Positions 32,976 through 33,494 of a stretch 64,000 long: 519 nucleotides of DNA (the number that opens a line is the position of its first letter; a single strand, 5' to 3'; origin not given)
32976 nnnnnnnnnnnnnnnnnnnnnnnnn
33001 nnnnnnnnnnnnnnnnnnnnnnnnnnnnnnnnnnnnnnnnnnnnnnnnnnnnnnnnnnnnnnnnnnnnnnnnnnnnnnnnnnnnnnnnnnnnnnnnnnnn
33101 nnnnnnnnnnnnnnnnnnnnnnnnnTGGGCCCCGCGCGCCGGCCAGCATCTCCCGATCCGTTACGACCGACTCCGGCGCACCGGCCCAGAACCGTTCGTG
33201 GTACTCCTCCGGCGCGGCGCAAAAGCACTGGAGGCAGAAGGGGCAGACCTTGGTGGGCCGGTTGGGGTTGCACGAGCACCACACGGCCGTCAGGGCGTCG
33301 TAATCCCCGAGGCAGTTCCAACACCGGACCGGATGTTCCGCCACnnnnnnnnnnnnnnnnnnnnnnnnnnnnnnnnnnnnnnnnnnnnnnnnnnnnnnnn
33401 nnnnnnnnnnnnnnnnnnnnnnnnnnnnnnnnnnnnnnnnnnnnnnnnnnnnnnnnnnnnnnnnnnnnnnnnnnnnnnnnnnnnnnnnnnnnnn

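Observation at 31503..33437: GspE/PilB-like protein with all catalytic motifs degenerate, an MshEN-like N-domain and an extra N-terminal Cys cluster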

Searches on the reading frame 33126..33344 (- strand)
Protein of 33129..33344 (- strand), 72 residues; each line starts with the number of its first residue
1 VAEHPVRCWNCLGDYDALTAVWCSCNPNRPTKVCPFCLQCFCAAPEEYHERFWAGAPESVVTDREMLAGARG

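Call 20: find_homologous_proteins(query=window:33129-33344:-, max_evalue=0.01)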
Query seq(72 aa): no candidate shares three 5-residue words with the query. No homologue found.
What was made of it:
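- Tried and rejected: A word-indexed homology search with the 72-aa module alone returned nothing ('no candidate shares three 5-residue words', call 20).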

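Call 30: search_protein_representatives(alignment_id=A1)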
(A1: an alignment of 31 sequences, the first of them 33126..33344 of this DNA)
Query: 31 sequences, 73 profile positions. Proteins with E-value up to 0.001 (for the whole library): 323; up to 1e-10: 184; up to 1e-30: 15. The best 150 are listed.
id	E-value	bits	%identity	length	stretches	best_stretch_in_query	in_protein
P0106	3.5e-63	225.5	-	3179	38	23-47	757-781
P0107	6.7e-37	141.3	-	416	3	2-63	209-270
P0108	3.5e-35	135.8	-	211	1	1-73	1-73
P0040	1.1e-34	134.2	-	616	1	2-73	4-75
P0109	1.7e-33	130.4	-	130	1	1-72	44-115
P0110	2.1e-33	130.1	-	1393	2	3-64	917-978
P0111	1.9e-32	127.1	-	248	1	3-72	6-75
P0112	7.8e-32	125.1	-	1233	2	2-63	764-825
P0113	1.3e-31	124.4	-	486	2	6-64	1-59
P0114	1.3e-31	124.4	-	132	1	2-72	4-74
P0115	2.1e-31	123.7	-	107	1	3-72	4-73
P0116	2.6e-31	123.4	-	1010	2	3-62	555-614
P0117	3.8e-31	122.9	-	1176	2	3-63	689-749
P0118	4.9e-31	122.5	-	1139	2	2-66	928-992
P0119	8.2e-31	121.8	-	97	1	2-70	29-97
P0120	1.1e-30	121.4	-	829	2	3-63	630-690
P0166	4.8e-21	90.5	-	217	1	2-71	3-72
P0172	1.5e-19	85.7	-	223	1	3-65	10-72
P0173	2.5e-19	85.0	-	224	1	3-64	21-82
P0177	9.9e-19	83.1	-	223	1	3-72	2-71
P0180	5.3e-18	80.8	-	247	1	3-62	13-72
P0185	6.1e-17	77.4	-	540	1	2-63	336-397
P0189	2.1e-16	75.6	-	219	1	1-71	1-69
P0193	4.9e-16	74.5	-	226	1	2-72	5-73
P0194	5.1e-16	74.4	-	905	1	2-62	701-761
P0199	2.1e-15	72.5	-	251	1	3-62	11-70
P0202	3.2e-15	71.9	-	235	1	2-68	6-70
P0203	3.5e-15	71.7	-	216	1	2-71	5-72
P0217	2.5e-14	69.0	-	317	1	3-62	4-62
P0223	5.7e-14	67.9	-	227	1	4-65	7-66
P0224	5.9e-14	67.8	-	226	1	2-69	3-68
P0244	4.7e-13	64.9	-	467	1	3-65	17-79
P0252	1.3e-12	63.6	-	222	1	2-69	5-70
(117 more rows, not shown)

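Call 32: search_protein_families(library=pfam, proteins=[P0110, P0116, P0120, P0107, P0172, P0173, P0185, P0194, P0199, P0244], max_evalue=0.01)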
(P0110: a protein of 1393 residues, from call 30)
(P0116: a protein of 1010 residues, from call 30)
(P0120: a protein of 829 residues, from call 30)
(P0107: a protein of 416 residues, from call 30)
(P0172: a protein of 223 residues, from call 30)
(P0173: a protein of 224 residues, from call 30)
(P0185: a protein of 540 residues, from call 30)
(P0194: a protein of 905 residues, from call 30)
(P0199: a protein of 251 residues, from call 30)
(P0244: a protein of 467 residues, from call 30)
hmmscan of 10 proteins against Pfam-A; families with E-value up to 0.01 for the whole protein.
P0110 (1393 aa): 1 family
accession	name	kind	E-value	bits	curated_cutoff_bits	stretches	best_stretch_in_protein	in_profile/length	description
PF00072.30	Response_reg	-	1.3e-38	132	30.2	2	1003-1116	1-110/111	Response regulator receiver domain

P0116 (1010 aa): 2 families
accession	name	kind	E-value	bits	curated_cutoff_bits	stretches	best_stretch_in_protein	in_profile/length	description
PF00072.30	Response_reg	-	1e-31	109.8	30.2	2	641-754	1-110/111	Response regulator receiver domain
PF13493.11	DUF4118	-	0.00051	20.2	28.4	1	18-72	7-62/107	Domain of unknown function (DUF4118)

P0120 (829 aa): 1 family
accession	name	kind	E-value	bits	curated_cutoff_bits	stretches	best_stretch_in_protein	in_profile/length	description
PF00072.30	Response_reg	-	4.4e-31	107.8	30.2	2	484-597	1-110/111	Response regulator receiver domain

P0107 (416 aa): 1 family
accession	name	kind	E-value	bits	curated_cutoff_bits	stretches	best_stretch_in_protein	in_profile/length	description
PF00072.30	Response_reg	-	4.1e-11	43.5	30.2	1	300-408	6-110/111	Response regulator receiver domain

P0172 (223 aa): 1 family
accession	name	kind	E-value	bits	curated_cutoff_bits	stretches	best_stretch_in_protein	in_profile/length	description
PF00072.30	Response_reg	-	1.2e-19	70.9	30.2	1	96-205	1-106/111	Response regulator receiver domain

P0173 (224 aa): 1 family
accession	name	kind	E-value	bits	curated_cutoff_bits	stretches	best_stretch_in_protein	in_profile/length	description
PF00072.30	Response_reg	-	1.7e-17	64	30.2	1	106-219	1-110/111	Response regulator receiver domain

P0185 (540 aa): 2 families
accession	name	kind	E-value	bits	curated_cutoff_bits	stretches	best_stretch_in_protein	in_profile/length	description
PF00291.31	PALP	-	5.8e-35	121.5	35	1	40-309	8-294/295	Pyridoxal-phosphate dependent enzyme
PF00072.30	Response_reg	-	7.6e-15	55.5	30.2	1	422-534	1-109/111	Response regulator receiver domain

P0194 (905 aa): 3 families
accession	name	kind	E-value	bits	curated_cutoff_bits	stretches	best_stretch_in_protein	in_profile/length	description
PF00563.25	EAL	-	7.6e-65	219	31.3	1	364-598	2-236/236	EAL domain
PF00990.26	GGDEF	-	1.2e-35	123.1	23.8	1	189-343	3-160/161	Diguanylate cyclase, GGDEF domain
PF00072.30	Response_reg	-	4e-17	62.8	30.2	1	787-899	1-109/111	Response regulator receiver domain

P0199 (251 aa): 1 family
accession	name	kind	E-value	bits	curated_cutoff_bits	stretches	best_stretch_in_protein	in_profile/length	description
PF00072.30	Response_reg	-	1.3e-11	45.1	30.2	1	112-222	1-110/111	Response regulator receiver domain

P0244 (467 aa): 1 family
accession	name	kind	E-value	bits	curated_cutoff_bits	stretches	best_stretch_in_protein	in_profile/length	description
PF00072.30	Response_reg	-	1.9e-18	67.1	30.2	1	102-212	1-107/111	Response regulator receiver domain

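Call 34: list_cluster_members(proteins=[P0172, P0173, P0110, P0194, P0185, P0199, P0244, P0107, P0166, P0004])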
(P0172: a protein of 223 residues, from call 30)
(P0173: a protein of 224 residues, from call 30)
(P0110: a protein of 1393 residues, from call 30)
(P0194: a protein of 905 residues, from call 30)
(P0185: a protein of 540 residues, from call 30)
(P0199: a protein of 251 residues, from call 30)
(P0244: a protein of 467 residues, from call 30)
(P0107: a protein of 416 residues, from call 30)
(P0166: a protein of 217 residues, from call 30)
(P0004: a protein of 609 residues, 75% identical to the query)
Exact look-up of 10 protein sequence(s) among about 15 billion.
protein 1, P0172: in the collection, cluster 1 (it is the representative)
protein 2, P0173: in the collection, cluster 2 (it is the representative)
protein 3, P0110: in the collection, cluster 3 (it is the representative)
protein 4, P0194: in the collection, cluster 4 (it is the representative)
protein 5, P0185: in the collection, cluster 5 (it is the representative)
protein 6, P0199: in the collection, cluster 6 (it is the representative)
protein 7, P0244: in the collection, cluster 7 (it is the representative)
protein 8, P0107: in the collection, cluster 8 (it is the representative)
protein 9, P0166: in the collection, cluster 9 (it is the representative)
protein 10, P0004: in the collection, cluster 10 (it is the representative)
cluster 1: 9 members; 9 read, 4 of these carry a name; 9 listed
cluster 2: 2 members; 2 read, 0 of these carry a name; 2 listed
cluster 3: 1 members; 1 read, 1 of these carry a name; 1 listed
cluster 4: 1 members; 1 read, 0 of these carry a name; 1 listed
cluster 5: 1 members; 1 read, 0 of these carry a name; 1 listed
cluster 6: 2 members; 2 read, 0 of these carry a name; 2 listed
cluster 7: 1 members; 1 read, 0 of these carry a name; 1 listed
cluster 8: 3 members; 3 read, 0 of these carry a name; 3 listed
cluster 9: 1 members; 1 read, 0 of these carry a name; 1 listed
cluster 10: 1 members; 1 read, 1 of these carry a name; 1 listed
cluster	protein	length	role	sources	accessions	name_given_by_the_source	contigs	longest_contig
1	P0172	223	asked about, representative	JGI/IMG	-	CheY-like chemotaxis protein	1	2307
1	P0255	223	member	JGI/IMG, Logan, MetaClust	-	CheY-like chemotaxis protein | \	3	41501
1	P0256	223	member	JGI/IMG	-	CheY-like chemotaxis protein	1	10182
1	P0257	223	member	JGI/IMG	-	CheY-like chemotaxis protein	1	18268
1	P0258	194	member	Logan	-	-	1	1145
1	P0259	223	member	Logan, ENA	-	-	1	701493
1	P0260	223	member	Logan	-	-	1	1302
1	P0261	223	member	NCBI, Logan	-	-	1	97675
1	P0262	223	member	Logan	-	-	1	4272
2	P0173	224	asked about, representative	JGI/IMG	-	-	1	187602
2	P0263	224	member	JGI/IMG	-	-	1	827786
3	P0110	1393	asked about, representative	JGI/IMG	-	CheY-like chemotaxis protein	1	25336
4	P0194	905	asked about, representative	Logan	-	-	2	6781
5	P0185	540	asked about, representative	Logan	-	-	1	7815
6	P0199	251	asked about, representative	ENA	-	-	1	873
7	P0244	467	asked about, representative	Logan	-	-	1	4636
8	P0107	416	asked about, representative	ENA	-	-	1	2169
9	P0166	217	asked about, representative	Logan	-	-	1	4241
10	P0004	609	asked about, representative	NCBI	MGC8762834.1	MAG: GspE/PulE family protein [Acidobacteriota bacterium]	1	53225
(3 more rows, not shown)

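Call 35: find_related_loci(query=A1, collection=genome_contigs, flank=6000)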
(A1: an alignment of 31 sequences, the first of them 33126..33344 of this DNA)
Query A1 (73 aa) in genome_contigs; peptide patterns used: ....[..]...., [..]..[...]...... (x = any residue, [..] = any of these).
236 stretches matched a pattern; 155 encode a relative of the query (tblastn E <= 1e-3); the best 80 are kept; 80 distinct loci.
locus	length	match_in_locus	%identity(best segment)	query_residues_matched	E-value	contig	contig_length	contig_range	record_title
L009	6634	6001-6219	97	1-73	7e-48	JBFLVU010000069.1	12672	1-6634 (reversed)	MAG: Acidobacteriota bacterium isolate MAG014 MAG014_69, whole genome shotgun sequence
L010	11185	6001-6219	79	1-73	8e-42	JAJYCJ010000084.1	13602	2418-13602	MAG: Acidobacteria bacterium isolate BP9.bin43 NODE_8911_length_13602_cov_6.720371, whole genome shotgun sequence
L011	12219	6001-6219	78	1-73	7e-42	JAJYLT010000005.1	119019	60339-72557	MAG: Acidobacteria bacterium isolate DBS2-1.bin89 NODE_248_length_119019_cov_10.425378, whole genome shotgun sequence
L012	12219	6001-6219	82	1-73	2e-41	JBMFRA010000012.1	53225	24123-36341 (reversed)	MAG: Acidobacteriota bacterium isolate KM4344-29 NODE_345_length_53225_cov_9.963043, whole genome shotgun sequence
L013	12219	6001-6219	77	1-73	3e-41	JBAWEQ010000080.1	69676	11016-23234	MAG: Acidobacteriota bacterium isolate MFD02204_ilm_asm_bin14 k127_7694, whole genome shotgun sequence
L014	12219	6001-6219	78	1-73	2e-41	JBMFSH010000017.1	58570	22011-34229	MAG: Acidobacteriota bacterium isolate KM4345-20 NODE_17_length_58570_cov_10.537620, whole genome shotgun sequence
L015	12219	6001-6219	81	1-73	2e-40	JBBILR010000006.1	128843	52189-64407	MAG: Acidobacteriota bacterium isolate STF170223_bin_213 NODE_151_length_128843_cov_15.842703, whole genome shotgun sequ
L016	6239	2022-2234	75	3-73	3e-39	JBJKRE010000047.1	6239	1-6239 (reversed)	MAG: Acidobacteriota bacterium isolate Bin_51 S1Ck127_3188893_flag_1_multi_7.0000_len_6239, whole genome shotgun sequenc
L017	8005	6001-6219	74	1-73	5e-39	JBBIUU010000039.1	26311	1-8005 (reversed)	MAG: Acidobacteriota bacterium isolate FAS170219_bin_60 NODE_430_length_26311_cov_14.405241, whole genome shotgun sequen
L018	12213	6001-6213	73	3-73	9e-39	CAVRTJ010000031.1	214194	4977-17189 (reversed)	MAG: uncultured Acidobacteriota bacterium isolate MFD02923.bin.1.102 genome assembly, contig: contig_5160, whole genome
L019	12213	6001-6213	75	3-73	5e-38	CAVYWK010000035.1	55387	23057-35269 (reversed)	MAG: uncultured Acidobacteriota bacterium isolate MFD01299.bin.2.92 genome assembly, contig: contig_84150, whole genome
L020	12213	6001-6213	73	3-73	1e-38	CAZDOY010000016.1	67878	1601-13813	MAG TPA_asm: uncultured Thermoanaerobaculia bacterium isolate binchicken_co151_514 genome assembly, contig: NODE_457_len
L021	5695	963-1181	73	1-73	2e-37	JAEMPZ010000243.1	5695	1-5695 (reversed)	MAG: Acidobacteria bacterium isolate 2016_B02_sed_C_26 c_000000004027, whole genome shotgun sequence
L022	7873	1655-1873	70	1-73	7e-37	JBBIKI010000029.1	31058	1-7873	MAG: Acidobacteriota bacterium isolate STS170223_bin_182 NODE_1584_length_31058_cov_10.571751, whole genome shotgun sequ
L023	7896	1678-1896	73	1-73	7e-37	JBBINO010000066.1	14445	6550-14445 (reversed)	MAG: Acidobacteriota bacterium isolate QNF170220_bin_258 NODE_4743_length_14445_cov_24.539958, whole genome shotgun sequ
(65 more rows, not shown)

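Call 41: predict_structure(alignment_id=A1)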
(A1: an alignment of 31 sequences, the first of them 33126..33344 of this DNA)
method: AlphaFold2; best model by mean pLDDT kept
length: 73 residues; sequences in the alignment: 31
mean_pLDDT: 89.2   pTM: 0.72
mean pLDDT of the five models: 89.2, 88.6, 87.9, 86.8, 85.8
residues with pLDDT >= 90: 53; 70-90: 16; 50-70: 4; < 50: 0
segments of 3 or more residues with pLDDT < 50: none
pLDDT, mean of each block of 10 residues (from residue 1): 88 93 87 94 91 91 88 61
secondary structure, 60 per line:
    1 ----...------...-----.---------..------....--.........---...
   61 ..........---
elements in order: E5-7 E14-16 H46-54 H58-70
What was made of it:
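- C, D or H substitution at one ligand position and the paired CxxC/CxC knuckles on beta-hairpins (call 41) are more typical of structural zinc sites.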

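Call 47: fold_search(model_id=the predicted structure, library=pdb)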
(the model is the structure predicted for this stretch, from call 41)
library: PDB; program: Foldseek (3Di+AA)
matches with E <= 10: 12; with E <= 0.001: 0
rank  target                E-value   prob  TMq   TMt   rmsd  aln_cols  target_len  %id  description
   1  1zbd_B                2.5e+00  0.08  0.34  0.23  11.6        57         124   23  STRUCTURAL BASIS OF RAB EFFECTOR SPECIFICITY: CRYSTAL STRUCTURE OF THE SMALL G PROTEIN RAB3A COMPLEXED WITH THE EFFECT (released 1999-04-02)
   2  7od1_B                3.7e+00  0.02  0.23  0.06  14.1        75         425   20  Crystal structure of RBR ubiquitin ligase ARIH2 (released 2021-09-15)
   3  8u2q_B                4.5e+00  0.11  0.27  0.05   3.1        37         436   24  Crystal Structure of Glycine--tRNA ligase active site chimera from Mycobacterium thermoresistibile/tuberculosis (G5A b (released 2023-09-13)
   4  1vch_B                4.5e+00  0.04  0.27  0.13   8.1        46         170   15  Crystal Structure of a Phosphoribosyltransferase-related protein from Thermus thermophilus (released 2005-03-22)
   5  9b7j_K                4.5e+00  0.04  0.32  0.09  22.3        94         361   16  Cryo-EM structure of human dynactin complex bound to Chlamydia effector Dre1 (released 2025-04-16)
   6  1vch_D                5.5e+00  0.02  0.27  0.13  13.8        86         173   15  Crystal Structure of a Phosphoribosyltransferase-related protein from Thermus thermophilus (released 2005-03-22)
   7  3j7p_Sa               7.2e+00  0.06  0.27  0.21   1.8        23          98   26  Structure of the 80S mammalian ribosome bound to eEF2 (released 2014-09-03)
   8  4ljo_A                7.7e+00  0.08  0.33  0.12   4.9        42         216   19  Structure of an active ligase (HOIP)/ubiquitin transfer complex (released 2013-10-16)
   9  8a38_B                7.7e+00  0.04  0.34  0.33   7.7        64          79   19  RING domain of human TRIM2 (released 2023-09-20)
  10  8wwg                  8.2e+00  0.03  0.21  0.04   1.9        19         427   16  The crystal structure of Legionella pneumophila adenosylhomocysteinase Lpg2021 complex with NAD (released 2024-11-06)
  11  7od1_A                8.2e+00  0.02  0.23  0.06   8.1        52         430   21  Crystal structure of RBR ubiquitin ligase ARIH2 (released 2021-09-15)
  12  8b9c_J                8.8e+00  0.04  0.31  0.13   5.0        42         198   17  S. cerevisiae pol alpha - replisome complex (released 2023-08-09)
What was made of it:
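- Closest known: Cross-brace binuclear zinc fingers. Same: The only, weak, fold hits are of this kind (call 47).
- The weak fold hits are binuclear zinc fingers of FYVE, IBR and RING type (call 47).
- Tried and rejected: Foldseek against the PDB gave only insignificant hits (call 47).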

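Call 52: search_protein_families(library=pfam, proteins=[P0177, P0180, P0193, P0202, P0203, P0223, P0252, P0189, P0224, P0217], max_evalue=0.01)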
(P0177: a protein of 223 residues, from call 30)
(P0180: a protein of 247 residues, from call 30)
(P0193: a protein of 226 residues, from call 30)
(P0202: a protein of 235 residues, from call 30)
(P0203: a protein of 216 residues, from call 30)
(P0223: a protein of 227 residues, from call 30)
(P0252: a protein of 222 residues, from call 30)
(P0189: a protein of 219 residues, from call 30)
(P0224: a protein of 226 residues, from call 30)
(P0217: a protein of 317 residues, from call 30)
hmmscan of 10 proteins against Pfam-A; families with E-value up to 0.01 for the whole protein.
P0177 (223 aa): 1 family
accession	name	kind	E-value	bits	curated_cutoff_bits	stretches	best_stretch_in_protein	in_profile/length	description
PF05157.20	MshEN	-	4.2e-09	36.7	23.1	1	127-211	3-84/90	MshEN domain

P0180 (247 aa): 1 family
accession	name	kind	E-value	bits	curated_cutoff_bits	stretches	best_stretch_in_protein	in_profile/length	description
PF00990.26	GGDEF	-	1.7e-33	116.1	23.8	1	77-235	2-161/161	Diguanylate cyclase, GGDEF domain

P0193 (226 aa): 1 family
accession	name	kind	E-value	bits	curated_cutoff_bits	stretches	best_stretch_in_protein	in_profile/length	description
PF05157.20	MshEN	-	0.0066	16.9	23.1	0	130-217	3-83/90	MshEN domain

P0202 (235 aa): 0 families

P0203 (216 aa): 1 family
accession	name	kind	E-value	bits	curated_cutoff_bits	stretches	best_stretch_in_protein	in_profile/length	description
PF05157.20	MshEN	-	8.6e-08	32.5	23.1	1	130-209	4-80/90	MshEN domain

P0223 (227 aa): 1 family
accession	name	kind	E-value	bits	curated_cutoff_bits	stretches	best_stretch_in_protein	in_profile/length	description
PF05157.20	MshEN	-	0.00023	21.5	23.1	1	131-219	3-84/90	MshEN domain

P0252 (222 aa): 1 family
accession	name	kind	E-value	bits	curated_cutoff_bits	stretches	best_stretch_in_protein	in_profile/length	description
PF05157.20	MshEN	-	1.7e-05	25.1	23.1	1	129-214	2-84/90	MshEN domain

P0189 (219 aa): 1 family
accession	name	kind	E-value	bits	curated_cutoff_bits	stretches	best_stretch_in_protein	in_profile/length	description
PF05157.20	MshEN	-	0.0011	19.4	23.1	1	127-213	3-86/90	MshEN domain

P0224 (226 aa): 3 families
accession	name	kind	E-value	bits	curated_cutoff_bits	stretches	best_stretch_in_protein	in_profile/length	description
PF13646.12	HEAT_2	-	9.8e-07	29.4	27.7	1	165-222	1-59/88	HEAT repeats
PF02985.28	HEAT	-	0.0033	18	23.5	0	195-220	1-26/31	HEAT repeat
PF13513.12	HEAT_EZ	-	0.0098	16.9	27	0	193-220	27-54/55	HEAT-like repeat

P0217 (317 aa): 1 family
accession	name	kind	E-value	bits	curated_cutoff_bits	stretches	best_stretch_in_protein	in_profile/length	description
PF00072.30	Response_reg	-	1.1e-15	58.1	30.2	1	88-201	1-110/111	Response regulator receiver domain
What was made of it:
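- The module sits N-terminal to a GGDEF domain in P0180, the usual position of a sensor (call 52).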
